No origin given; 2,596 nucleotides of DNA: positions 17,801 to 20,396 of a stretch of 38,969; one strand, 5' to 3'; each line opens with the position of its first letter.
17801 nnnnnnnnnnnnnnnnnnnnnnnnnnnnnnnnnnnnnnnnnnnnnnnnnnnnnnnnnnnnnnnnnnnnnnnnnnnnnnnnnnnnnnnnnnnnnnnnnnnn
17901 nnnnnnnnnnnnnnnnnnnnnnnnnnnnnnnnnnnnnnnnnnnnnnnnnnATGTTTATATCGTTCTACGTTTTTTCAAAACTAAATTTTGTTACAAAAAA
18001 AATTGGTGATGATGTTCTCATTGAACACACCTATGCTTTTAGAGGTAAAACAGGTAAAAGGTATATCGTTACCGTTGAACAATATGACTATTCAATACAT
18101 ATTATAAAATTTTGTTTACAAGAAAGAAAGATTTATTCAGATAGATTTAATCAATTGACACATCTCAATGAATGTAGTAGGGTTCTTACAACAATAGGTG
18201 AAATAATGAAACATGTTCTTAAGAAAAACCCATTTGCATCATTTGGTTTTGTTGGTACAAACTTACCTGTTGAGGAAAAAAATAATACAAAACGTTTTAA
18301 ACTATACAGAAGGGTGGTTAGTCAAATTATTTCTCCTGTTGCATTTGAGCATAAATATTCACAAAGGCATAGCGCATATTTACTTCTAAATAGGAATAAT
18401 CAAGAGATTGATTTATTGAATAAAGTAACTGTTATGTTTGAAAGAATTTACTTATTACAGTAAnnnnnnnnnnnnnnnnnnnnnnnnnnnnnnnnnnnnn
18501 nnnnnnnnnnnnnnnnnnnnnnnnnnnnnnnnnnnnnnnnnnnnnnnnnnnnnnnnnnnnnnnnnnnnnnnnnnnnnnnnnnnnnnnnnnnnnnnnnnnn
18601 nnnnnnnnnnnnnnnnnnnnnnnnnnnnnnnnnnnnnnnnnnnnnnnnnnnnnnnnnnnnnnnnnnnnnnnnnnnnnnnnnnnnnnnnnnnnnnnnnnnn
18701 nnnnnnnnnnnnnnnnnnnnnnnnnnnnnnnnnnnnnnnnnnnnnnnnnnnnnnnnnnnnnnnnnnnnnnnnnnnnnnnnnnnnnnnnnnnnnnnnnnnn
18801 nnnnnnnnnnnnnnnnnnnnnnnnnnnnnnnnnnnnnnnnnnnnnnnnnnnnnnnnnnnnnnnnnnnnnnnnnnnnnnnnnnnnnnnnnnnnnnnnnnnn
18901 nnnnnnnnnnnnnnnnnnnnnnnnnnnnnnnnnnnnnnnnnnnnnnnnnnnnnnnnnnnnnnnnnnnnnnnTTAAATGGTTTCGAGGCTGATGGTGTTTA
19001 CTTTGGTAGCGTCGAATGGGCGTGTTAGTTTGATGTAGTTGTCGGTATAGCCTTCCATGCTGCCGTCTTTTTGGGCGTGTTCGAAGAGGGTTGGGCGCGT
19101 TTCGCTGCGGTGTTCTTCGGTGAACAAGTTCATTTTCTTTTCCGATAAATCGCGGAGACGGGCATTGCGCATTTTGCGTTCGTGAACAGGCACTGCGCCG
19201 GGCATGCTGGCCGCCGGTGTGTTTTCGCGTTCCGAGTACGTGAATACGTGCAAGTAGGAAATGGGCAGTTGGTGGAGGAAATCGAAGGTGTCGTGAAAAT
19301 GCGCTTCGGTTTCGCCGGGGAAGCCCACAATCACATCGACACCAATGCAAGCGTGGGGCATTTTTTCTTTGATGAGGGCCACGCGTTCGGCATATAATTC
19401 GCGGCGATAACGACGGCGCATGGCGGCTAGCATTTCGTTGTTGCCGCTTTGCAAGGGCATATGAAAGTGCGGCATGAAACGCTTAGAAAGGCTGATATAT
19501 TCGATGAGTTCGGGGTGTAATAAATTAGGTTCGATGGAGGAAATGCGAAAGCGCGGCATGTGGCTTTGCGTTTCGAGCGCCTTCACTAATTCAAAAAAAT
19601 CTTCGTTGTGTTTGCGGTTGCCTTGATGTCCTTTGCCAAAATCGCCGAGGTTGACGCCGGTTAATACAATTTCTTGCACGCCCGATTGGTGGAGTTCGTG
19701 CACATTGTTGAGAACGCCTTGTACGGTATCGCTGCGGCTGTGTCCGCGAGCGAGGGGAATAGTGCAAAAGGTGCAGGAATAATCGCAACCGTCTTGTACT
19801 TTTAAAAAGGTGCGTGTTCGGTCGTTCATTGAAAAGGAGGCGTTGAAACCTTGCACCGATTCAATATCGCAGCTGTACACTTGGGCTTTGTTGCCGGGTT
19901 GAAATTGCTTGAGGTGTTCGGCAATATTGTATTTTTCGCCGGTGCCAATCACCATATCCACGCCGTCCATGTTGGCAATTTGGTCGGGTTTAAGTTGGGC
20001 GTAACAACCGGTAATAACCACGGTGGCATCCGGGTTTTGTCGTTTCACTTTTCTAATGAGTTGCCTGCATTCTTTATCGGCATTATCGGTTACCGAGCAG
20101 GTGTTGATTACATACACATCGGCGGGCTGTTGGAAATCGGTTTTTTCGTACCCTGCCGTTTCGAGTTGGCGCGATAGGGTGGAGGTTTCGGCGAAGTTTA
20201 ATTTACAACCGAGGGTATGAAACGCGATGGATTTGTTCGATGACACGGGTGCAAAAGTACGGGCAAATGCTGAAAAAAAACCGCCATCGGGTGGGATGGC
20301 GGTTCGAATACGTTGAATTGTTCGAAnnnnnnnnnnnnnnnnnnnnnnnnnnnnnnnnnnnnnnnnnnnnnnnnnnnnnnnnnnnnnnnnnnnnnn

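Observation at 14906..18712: AT-rich four-gene island between the tlpA-like gene and mtaB: a candidate uncharacterised defence or abortive-infection module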

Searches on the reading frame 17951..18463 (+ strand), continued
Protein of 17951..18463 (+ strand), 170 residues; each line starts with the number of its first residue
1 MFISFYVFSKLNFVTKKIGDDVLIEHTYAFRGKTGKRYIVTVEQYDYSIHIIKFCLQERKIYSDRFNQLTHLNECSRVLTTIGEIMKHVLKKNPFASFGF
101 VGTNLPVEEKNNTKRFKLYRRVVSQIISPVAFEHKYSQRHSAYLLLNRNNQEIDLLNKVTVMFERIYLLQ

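Call 96: search_protein_families(library=phrogs, proteins=[L198:5464-5997:+, L198:6001-6522:+, L182:4789-5310:+, L183:5905-6480:+, L198:5118-5432:+, L007:6468-6992:+], max_evalue=0.01)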
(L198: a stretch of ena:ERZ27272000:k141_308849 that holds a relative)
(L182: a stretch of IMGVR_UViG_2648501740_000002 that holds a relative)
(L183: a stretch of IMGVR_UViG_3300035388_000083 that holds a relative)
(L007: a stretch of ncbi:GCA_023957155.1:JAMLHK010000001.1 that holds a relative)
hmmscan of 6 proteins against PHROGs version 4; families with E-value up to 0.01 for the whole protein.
L198:5464-5997:+ (177 aa): 0 families

L198:6001-6522:+ (173 aa): 2 families
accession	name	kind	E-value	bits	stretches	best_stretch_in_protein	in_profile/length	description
phrog_6387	-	unknown function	0.00056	20.4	1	49-151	53-152/301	-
phrog_27801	-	unknown function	0.0006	20.5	1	22-133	21-133/149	-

L182:4789-5310:+ (173 aa): 0 families

L183:5905-6480:+ (191 aa): 0 families

L198:5118-5432:+ (104 aa): 1 family
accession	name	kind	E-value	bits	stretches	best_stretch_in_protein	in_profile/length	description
phrog_9710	-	unknown function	0.0029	18.7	1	42-73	59-90/95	-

L007:6468-6992:+ (174 aa): 0 families

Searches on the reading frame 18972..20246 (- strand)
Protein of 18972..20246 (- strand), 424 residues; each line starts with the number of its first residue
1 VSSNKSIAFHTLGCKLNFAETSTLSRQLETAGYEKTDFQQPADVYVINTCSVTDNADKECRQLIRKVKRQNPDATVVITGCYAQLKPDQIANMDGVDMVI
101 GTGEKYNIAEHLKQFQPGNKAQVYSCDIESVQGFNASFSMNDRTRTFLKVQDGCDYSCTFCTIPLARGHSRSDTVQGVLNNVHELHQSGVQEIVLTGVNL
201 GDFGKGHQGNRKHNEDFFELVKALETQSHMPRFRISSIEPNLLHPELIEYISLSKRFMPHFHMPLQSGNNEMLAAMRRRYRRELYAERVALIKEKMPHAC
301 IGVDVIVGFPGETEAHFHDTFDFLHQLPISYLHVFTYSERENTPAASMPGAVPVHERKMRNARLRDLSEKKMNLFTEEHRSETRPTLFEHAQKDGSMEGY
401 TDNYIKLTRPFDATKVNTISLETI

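Call 26: find_related_loci(query=window:18972-20246:-, collection=genome_contigs, flank=9000)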
Query window:18972-20246:- (424 aa) in genome_contigs; peptide patterns used: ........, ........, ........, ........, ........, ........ (x = any residue, [..] = any of these).
600 stretches matched a pattern (row limit reached: there are more); 600 encode a relative of the query (tblastn E <= 1e-3); the best 80 are kept; 80 distinct loci.
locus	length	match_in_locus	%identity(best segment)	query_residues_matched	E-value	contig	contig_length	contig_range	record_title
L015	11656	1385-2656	65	1-424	0e+0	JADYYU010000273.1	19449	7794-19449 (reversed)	MAG: Chitinophagaceae bacterium isolate SJ544 c_000001171396, whole genome shotgun sequence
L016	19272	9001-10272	65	1-424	0e+0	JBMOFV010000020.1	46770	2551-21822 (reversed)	MAG: Chitinophagaceae bacterium isolate Deming_bin.259 contig1314, whole genome shotgun sequence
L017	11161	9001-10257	67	1-419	0e+0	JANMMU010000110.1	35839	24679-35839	MAG: Segetibacter sp. isolate OTE_58_metabat_457 OTE_58_k141_1144907, whole genome shotgun sequence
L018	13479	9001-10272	65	1-424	0e+0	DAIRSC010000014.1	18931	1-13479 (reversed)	MAG TPA_asm: Chitinophagaceae bacterium isolate CTOTU1239 NODE_1759_length_18931_cov_6.347531, whole genome shotgun sequ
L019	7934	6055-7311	64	1-419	0e+0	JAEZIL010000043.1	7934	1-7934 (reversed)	MAG: Bacteroidetes bacterium isolate OH_CDB_183 k127_774563, whole genome shotgun sequence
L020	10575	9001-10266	64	4-419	0e+0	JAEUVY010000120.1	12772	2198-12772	MAG: Flavipsychrobacter sp. isolate new MAG-393 k141_1211601, whole genome shotgun sequence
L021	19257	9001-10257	64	1-419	0e+0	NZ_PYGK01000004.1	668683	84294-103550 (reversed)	Chitinophaga ginsengisoli strain DSM 18107 Ga0180988_104, whole genome shotgun sequence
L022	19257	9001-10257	63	1-419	0e+0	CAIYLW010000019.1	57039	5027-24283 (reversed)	MAG: uncultured Bacteroidetes bacterium isolate Kiruna2_bin-1094 genome assembly, contig: bin-1094:019/111, whole genome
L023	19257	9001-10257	64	1-419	0e+0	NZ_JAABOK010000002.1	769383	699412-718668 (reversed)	Chitinophaga solisilvae strain O9 NODE_2, whole genome shotgun sequence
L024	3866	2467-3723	63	1-419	0e+0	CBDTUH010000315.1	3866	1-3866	MAG TPA_asm: uncultured bacterium isolate ERR2431955_concoct_103 genome assembly, contig: ERZ23878311.26525, whole genom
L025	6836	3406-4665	62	4-419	0e+0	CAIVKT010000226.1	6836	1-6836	MAG: uncultured Bacteroidetes bacterium isolate AM-lipid-02-D2_bin-0427 genome assembly, contig: bin-0427:226/757, whole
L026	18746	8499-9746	65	4-419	0e+0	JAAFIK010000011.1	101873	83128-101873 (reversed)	MAG: Chitinophagales bacterium isolate bin73.metabat.ball.181 WN_Chitinophagales_2_scaffold_11, whole genome shotgun seq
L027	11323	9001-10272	63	1-424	0e+0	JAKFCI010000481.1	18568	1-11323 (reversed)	MAG: Chitinophagaceae bacterium isolate LC017 contig-124_3889, whole genome shotgun sequence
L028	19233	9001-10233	64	1-411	0e+0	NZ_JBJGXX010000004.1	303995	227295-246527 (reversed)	Chitinophaga sp. 30R24 contig4, whole genome shotgun sequence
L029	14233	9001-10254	64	1-419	0e+0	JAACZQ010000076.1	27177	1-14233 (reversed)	MAG: Chitinophagaceae bacterium isolate SCNH_1 1665600076, whole genome shotgun sequence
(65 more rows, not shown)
